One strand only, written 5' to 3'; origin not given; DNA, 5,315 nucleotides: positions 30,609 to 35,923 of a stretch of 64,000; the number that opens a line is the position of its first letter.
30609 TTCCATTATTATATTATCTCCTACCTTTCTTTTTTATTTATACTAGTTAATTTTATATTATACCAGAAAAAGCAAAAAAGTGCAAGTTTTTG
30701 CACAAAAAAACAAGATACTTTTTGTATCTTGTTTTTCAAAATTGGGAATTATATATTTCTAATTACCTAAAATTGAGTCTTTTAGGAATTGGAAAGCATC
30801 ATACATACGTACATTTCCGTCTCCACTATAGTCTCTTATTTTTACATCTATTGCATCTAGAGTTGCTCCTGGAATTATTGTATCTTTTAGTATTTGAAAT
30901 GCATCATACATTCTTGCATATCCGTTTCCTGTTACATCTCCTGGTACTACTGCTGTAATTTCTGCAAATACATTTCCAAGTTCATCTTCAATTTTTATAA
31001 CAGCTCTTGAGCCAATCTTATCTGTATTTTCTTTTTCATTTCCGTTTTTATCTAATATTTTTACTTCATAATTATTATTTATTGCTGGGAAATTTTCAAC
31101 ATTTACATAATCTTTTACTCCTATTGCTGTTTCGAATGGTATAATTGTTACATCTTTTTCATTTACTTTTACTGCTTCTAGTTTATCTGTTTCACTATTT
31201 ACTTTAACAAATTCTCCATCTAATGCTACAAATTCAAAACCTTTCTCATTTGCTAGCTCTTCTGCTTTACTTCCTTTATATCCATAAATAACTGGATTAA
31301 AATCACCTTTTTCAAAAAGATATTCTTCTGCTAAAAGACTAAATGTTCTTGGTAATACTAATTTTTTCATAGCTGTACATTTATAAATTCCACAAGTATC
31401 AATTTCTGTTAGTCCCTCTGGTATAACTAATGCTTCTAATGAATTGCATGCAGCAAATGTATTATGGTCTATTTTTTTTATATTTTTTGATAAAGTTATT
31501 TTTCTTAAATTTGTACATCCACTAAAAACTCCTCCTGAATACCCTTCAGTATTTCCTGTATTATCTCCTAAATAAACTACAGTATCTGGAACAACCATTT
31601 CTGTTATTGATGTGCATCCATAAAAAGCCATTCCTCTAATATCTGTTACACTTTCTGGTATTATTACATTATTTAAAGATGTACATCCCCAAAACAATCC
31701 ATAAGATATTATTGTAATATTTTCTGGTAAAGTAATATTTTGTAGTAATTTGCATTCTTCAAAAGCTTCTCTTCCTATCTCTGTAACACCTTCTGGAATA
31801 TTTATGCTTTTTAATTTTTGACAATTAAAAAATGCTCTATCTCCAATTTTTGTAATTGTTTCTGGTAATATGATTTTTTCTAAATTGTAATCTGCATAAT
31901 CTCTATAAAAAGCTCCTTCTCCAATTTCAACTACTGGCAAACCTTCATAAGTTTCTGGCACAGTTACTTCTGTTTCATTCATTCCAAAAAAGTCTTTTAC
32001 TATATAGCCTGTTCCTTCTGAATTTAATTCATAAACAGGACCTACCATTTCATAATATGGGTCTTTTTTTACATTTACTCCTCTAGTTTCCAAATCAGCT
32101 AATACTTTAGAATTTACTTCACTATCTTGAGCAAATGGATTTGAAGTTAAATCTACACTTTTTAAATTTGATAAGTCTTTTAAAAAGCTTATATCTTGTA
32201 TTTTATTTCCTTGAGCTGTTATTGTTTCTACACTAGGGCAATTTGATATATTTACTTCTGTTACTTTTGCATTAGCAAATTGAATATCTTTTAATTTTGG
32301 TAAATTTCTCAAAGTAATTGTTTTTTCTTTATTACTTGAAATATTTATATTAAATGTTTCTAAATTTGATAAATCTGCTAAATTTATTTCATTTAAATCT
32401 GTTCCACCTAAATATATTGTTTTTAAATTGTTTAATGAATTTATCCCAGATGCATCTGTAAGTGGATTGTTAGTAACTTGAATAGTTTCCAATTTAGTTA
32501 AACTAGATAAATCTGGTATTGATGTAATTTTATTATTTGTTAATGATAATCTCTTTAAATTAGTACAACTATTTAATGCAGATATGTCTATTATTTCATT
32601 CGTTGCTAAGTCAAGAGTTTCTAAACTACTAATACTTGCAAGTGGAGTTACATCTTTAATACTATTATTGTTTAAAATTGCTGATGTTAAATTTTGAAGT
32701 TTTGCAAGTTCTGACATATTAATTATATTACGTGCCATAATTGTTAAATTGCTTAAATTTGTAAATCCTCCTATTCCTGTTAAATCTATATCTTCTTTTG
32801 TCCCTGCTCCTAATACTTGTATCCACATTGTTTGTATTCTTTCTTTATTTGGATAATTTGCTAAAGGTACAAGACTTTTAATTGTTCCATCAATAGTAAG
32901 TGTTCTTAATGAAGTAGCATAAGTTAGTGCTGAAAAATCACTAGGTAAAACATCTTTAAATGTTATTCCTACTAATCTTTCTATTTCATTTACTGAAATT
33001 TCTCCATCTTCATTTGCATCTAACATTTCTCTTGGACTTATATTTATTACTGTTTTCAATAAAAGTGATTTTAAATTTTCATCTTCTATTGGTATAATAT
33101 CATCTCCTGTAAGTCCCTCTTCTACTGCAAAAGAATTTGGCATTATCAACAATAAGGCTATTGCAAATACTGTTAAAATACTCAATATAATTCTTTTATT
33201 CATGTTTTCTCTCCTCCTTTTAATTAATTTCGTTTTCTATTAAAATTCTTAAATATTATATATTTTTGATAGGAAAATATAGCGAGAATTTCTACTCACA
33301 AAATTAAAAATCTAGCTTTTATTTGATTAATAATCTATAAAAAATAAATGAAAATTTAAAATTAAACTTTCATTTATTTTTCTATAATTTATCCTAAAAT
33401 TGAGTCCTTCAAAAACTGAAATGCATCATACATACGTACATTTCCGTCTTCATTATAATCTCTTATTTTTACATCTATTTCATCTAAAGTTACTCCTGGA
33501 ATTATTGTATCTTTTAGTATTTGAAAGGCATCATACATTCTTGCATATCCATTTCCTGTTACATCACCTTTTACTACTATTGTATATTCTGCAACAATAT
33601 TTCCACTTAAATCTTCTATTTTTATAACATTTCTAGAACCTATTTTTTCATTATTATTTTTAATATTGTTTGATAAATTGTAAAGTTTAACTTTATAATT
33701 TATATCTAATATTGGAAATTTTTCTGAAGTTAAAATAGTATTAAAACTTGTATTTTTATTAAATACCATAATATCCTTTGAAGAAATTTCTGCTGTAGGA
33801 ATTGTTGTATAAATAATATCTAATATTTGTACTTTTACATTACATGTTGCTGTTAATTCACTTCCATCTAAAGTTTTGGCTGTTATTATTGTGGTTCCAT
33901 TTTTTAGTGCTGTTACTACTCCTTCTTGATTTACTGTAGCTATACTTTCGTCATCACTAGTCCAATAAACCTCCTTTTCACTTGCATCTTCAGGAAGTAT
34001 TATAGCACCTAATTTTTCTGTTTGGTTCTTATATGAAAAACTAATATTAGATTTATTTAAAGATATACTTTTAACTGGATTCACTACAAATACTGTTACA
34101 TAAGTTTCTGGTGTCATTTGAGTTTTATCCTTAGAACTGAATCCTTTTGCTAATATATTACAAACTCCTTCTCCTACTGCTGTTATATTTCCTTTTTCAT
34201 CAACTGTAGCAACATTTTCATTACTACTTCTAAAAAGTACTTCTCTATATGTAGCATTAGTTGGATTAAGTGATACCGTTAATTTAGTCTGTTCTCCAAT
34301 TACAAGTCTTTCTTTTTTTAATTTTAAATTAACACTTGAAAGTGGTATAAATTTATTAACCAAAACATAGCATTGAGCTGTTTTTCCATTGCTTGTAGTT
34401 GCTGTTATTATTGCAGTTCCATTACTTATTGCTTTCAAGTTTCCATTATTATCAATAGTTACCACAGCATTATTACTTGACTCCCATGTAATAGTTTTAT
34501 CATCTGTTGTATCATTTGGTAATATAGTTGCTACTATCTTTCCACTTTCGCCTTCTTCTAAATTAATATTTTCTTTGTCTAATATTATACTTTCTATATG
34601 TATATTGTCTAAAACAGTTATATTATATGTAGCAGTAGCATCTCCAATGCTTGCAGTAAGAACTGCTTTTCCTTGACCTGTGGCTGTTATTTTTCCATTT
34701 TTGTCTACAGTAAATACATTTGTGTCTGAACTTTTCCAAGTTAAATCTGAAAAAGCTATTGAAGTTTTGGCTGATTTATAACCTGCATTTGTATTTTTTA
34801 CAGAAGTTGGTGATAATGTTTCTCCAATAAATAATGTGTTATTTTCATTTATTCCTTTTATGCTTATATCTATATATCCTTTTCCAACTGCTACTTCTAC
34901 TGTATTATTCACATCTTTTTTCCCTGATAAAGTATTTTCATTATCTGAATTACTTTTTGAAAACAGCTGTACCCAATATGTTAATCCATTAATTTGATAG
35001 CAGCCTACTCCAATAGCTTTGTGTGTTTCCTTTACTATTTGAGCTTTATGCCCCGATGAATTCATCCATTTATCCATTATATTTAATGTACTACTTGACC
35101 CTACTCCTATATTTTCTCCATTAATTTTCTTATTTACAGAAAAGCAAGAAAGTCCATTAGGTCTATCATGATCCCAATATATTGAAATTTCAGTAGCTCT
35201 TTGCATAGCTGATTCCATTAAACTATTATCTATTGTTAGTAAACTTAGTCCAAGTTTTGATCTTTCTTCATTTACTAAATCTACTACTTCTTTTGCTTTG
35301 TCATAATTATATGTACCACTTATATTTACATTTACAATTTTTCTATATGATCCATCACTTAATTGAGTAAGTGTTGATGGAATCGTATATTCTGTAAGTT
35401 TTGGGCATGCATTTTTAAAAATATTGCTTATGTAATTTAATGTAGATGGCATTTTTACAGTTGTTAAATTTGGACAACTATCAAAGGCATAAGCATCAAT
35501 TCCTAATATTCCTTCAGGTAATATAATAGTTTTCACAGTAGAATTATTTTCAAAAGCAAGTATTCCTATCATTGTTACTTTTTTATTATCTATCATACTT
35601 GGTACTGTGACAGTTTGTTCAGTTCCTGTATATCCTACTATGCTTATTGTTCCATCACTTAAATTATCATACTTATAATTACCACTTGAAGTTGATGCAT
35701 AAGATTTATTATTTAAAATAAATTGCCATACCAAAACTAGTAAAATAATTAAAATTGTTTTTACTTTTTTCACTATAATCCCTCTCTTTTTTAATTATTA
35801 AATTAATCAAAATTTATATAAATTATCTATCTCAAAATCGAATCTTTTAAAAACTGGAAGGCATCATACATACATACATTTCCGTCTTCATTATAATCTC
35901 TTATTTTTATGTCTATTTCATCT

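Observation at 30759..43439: Putative non-cellulosomal cohesin-dockerin surface-display locus with dedicated sortase B and regulator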

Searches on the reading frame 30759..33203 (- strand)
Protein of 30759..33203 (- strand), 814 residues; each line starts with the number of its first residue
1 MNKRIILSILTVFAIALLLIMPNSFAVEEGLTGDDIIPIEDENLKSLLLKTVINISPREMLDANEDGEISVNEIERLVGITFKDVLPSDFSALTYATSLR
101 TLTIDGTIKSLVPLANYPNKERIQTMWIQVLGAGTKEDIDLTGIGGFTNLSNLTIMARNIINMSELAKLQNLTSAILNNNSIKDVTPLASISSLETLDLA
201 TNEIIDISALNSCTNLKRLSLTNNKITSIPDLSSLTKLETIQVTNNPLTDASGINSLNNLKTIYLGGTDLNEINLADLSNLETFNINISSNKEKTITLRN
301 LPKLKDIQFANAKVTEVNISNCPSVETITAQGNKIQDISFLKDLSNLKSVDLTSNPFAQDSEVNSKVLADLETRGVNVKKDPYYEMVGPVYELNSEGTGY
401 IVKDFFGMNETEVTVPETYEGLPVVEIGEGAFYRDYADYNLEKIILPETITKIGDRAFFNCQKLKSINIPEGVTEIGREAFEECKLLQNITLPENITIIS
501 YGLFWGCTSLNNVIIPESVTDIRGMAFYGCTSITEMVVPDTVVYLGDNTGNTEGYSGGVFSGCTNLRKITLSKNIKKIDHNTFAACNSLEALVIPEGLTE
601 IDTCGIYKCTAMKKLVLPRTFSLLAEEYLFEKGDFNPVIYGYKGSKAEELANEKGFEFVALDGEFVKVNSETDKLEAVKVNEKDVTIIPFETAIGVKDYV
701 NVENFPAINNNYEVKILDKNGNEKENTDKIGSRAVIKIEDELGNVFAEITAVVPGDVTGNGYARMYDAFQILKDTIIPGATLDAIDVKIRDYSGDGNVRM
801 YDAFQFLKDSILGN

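Call 3: search_protein_families(library=pfam, proteins=[window:30759-33203:-], max_evalue=0.1)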
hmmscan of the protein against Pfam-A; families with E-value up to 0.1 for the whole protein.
window:30759-33203:- (814 aa): 12 families
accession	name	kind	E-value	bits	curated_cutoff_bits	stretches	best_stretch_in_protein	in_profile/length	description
PF13306.12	LRR_5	-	7.9e-47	158.7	27.7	2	426-548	2-118/127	BspA type Leucine rich repeat region (6 copies)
PF12799.13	LRR_4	-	1.3e-27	95.6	27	3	214-255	1-43/44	Leucine Rich repeats (2 copies)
PF13855.12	LRR_8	-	1.6e-24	85.9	27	3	193-248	2-61/61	Leucine rich repeat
PF23952.1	LRR_EndoS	-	5.5e-09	36.7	27.9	2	196-286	27-113/116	Endo-beta-N-acetylglucosaminidase EndoS LRR domain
PF23598.1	LRR_14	-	8e-08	31.8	40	1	174-354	4-176/353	Leucine-rich repeat region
PF23211.1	LRR_LRWD1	-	0.00029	21.1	28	1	196-269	25-97/190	Leucine-rich repeat and WD repeat-containing protein 1, LRR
PF25019.1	LRR_R13L1-DRL21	-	0.00072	19.9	27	0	211-244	91-125/127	R13L1/DRL21 LRRs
PF14580.12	LRR_9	-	0.0011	19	30.5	1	189-263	39-115/175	Leucine-rich repeat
PF13516.12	LRR_6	-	0.0027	18.1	23.4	0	212-227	1-16/24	Leucine Rich repeat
PF24758.1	LRR_At5g56370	-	0.0045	17.1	27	1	228-330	32-136/227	FBD-associated F-box protein At5g56370, LRR repeats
PF13202.12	EF-hand_5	-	0.0069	16.3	25.9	1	60-78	7-25/25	EF hand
PF00404.24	Dockerin_1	-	0.007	17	22.9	0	754-803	1-49/57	Dockerin type I domain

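Call 4: search_protein_families(library=ncbifam, proteins=[window:30759-33203:-], max_evalue=0.1)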
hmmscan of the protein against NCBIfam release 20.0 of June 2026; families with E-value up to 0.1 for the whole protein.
window:30759-33203:- (814 aa): 6 families
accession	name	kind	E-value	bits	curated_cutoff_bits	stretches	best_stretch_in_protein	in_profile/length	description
NF033190.2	inl_like_NEAT_1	exception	9.6e-22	77.1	1275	2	83-297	229-432/754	NEAT domain-containing leucine-rich repeat protein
NF033189.1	internalin_A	exception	9.7e-22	77.1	1600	1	138-368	196-426/799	class 1 internalin InlA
NF033188.1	internalin_H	exception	9.9e-22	77.3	1050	2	71-232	94-248/548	InlH/InlC2 family class 1 internalin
NF047961.1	adhesin_HupY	equivalog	1.1e-19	70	1250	3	459-548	183-271/978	leucine-rich repeat adhesin HupY/LrrG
NF041381.1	XopAC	subfamily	5.6e-05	22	450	1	165-247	108-194/451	XopAC/AvrAC family type III secretion system effector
NF041351.1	XopL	equivalog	9.8e-05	21.3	500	1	147-274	73-216/497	type III secretion system leucine-rich repeat domain-containing effector XopL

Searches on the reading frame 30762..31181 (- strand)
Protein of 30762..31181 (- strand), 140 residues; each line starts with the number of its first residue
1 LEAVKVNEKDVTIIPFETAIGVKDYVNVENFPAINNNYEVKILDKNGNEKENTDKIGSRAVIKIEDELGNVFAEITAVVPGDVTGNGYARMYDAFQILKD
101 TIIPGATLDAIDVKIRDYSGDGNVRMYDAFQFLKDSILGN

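Call 13: find_homologous_proteins(query=window:30762-31181:-, max_evalue=0.001)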
Query seq(140 aa): 65 candidates shared short words with the query, none scored E <= 0.001.

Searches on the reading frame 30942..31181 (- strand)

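Call 8: search_protein_families(library=pfam, proteins=[window:30942-31181:-], max_evalue=10)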
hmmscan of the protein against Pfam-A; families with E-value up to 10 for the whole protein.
seq(80 aa): 3 families
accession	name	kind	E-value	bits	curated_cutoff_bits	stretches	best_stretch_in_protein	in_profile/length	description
PF18705.7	DUF5643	-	0.013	15.9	34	2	4-52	15-62/115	Family of unknown function (DUF5643)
PF25124.1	DUF7816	-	0.043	14.4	27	1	18-55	11-48/71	Domain of unknown function (DUF7816)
PF11931.14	SF3a60_Prp9_C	-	0.098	13.6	30.7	1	27-74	61-108/120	SF3a60/Prp9 C-terminal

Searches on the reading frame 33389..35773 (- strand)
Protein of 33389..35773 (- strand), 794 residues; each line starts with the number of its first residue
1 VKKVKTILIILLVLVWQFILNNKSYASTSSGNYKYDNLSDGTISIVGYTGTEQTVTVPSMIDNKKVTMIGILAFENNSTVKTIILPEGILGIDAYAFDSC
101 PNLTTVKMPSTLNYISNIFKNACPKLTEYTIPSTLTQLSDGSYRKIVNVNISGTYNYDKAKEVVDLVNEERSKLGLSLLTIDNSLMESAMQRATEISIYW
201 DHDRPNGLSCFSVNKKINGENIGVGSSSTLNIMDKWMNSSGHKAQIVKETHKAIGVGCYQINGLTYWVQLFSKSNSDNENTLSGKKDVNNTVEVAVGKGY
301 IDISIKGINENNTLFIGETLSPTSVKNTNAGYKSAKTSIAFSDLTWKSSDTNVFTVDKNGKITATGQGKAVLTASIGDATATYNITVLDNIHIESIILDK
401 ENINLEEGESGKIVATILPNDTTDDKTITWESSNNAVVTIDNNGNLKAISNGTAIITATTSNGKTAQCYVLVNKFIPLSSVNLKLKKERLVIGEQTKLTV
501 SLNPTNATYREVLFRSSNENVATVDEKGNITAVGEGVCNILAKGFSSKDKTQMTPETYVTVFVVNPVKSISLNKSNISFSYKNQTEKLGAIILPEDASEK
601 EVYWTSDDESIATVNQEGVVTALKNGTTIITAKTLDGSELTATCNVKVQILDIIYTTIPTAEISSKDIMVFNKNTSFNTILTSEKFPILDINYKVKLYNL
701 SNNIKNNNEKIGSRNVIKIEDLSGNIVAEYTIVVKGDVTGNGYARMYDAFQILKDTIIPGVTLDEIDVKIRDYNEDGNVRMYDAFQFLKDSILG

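Call 3: search_protein_families(library=pfam, proteins=[window:33389-35773:-], max_evalue=0.1)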
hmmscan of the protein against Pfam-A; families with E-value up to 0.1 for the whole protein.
window:33389-35773:- (794 aa): 7 families
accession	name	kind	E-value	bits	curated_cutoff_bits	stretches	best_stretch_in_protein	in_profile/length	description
PF02368.24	Big_2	-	3.3e-40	136.4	22.8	4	394-468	3-77/79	Bacterial Ig-like domain (group 2)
PF00188.32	CAP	-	1.3e-16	62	21.1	1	164-271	1-117/117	Cysteine-rich secretory protein family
PF22359.2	Big-like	-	4.1e-15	56.2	27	3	345-387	4-46/48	Bacterial Ig-like domain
PF13306.12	LRR_5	-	2.7e-13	50.4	27.7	1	63-144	19-99/127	BspA type Leucine rich repeat region (6 copies)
PF20578.4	aBig_2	-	0.00015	21.9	27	1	417-466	26-77/89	Atrophied bacterial Ig domain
PF25354.1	Ig_NUP210_16th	-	0.012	15.5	27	0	424-456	26-59/72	NUP210-like, Ig-like domain 16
PF00404.24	Dockerin_1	-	0.09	13.4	22.9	0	735-784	1-49/57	Dockerin type I domain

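Call 4: search_protein_families(library=ncbifam, proteins=[window:33389-35773:-], max_evalue=0.1)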
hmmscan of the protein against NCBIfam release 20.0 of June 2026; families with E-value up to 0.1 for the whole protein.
window:33389-35773:- (794 aa): 4 families
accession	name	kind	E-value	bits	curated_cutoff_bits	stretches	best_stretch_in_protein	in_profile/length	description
TIGR02909.1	spore_YkwD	subfamily_domain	1.6e-20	73.3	171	1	159-272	4-126/127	uncharacterized protein, YkwD family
NF053514.2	JUQZ_fam_ocin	equivalog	1e-05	25.8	40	1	433-471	66-104/107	BLB8/JUQZ-1 family protein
NF052539.1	DivAsocLipDalA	equivalog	0.00016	21.6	200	1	158-270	46-167/169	divisome-associated lipoprotein DalA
NF053819.1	EF0750_LPXTG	subfamily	0.017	15.6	47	1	1-48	1-43/105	EF2685/EF0750 family sortase-dependent surface protein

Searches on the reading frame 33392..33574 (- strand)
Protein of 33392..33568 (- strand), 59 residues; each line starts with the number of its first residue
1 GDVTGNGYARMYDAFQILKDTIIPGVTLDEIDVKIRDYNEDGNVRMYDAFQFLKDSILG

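Call 8: search_protein_families(library=pfam, proteins=[window:33392-33568:-], max_evalue=10)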
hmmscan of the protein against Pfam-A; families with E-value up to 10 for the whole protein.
seq(59 aa): 3 families
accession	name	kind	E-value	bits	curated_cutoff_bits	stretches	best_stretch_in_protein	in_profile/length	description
PF00404.24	Dockerin_1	-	0.0029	18.2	22.9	1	1-49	2-49/57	Dockerin type I domain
PF19336.4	DUF5921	-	0.059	13.9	27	1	15-38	29-52/78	Domain of unknown function (DUF5921)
PF02876.24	Stap_Strp_tox_C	-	0.073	13.8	27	1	25-47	27-48/96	Staphylococcal/Streptococcal toxin, beta-grasp domain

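Call 31: search_solved_structures(query=A3, max_evalue=0.01, show_alignments=3)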
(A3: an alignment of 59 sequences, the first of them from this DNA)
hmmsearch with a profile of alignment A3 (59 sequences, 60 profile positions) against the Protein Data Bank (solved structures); distinct sequences matched with E-value up to 0.01: 24.
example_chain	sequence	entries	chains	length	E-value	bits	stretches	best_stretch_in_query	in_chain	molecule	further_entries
4uyp_B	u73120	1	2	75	4.8e-06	29.5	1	1-51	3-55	Cellulosomal scaffoldin adaptor protein B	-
4uyq_B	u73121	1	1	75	6.4e-06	29.1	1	1-51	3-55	Cellulosomal scaffoldin adaptor protein B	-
2ccl_B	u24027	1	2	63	1.4e-05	28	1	2-51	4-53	ENDO-1,4-BETA-XYLANASE Y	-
8x39_A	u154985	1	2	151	1.5e-05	27.9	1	3-49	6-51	Serine protease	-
8x3a_A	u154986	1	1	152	1.6e-05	27.9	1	3-49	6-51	Serine protease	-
1ohz_B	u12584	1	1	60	2.6e-05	27.2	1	3-51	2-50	ENDO-1,4-BETA-XYLANASE Y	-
3ul4_B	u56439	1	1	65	3.8e-05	26.6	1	1-59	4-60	Cellulosome enzyme, dockerin type I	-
5nrk_B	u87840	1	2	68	5.9e-05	26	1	2-50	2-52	DocCel5: Type I dockerin repeat domain from A. cellulolyticus family 5 endoglucanase WP_01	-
5nrm_B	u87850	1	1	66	6.9e-05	25.8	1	2-54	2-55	DocCel5: Type I dockerin repeat domain from A. cellulolyticus family 5 endoglucanase WP_01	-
2mte_A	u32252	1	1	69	9.7e-05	25.3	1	2-56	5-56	Cellulose 1,4-beta-cellobiosidase (reducing end) CelS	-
9qf9_A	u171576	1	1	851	0.0001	25.3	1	2-52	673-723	Ruminococcus bromii Amy16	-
1daq_A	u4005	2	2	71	0.0001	25.2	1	2-56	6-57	ENDOGLUCANASE SS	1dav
6kg9_A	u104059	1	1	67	0.00036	23.5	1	1-56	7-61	And cellulose-binding endoglucanase family 9 CelL ortholog dockerin domain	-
6kge_D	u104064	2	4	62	0.00047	23.1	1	1-56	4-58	And cellulose-binding endoglucanase family 9 CelL ortholog dockerin domain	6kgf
4fl4_A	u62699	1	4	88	0.00069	22.6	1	3-49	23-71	Glycoside hydrolase family 9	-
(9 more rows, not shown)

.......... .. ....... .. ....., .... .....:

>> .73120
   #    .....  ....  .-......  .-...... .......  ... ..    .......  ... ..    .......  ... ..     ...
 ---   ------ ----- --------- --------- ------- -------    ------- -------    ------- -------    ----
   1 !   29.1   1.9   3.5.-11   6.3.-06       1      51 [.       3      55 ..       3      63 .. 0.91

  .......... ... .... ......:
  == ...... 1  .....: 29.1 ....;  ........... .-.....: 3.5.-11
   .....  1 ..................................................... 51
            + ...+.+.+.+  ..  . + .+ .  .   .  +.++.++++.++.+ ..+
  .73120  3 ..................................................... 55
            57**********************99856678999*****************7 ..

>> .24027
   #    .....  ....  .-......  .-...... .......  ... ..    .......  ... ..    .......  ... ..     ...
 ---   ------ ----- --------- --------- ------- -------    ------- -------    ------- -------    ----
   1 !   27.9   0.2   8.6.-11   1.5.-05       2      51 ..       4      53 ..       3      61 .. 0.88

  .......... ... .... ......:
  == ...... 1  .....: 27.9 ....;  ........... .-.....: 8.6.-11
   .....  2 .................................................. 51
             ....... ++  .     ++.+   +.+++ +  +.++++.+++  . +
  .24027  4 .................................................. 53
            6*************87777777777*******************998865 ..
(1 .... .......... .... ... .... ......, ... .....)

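Call 32: search_protein_families(library=pfam, alignment_id=A3, max_evalue=0.01)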
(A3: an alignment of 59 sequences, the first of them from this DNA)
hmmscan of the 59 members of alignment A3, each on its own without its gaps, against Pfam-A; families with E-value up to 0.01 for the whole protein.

A. member 1, seq(61 aa): 1 family
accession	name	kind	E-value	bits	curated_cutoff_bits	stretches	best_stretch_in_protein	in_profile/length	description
PF00404.24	Dockerin_1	-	0.0014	19.2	22.9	1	2-51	1-49/57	Dockerin type I domain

B. families by the number of members that match (of 59 scanned): 8 families
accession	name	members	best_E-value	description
PF00404.24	Dockerin_1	47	2e-13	Dockerin type I domain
PF13405.12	EF-hand_6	18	5.5e-06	EF-hand domain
PF13499.12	EF-hand_7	13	2.5e-05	EF-hand domain pair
PF00036.39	EF-hand_1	7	1.2e-05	EF hand domain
PF13202.12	EF-hand_5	6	1.4e-05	EF hand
PF13517.12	FG-GAP_3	2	0.00026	FG-GAP-like repeat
PF19698.5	DUF6197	1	0.0014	Family of unknown function (DUF6197)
PF01839.29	FG-GAP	1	0.0058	FG-GAP repeat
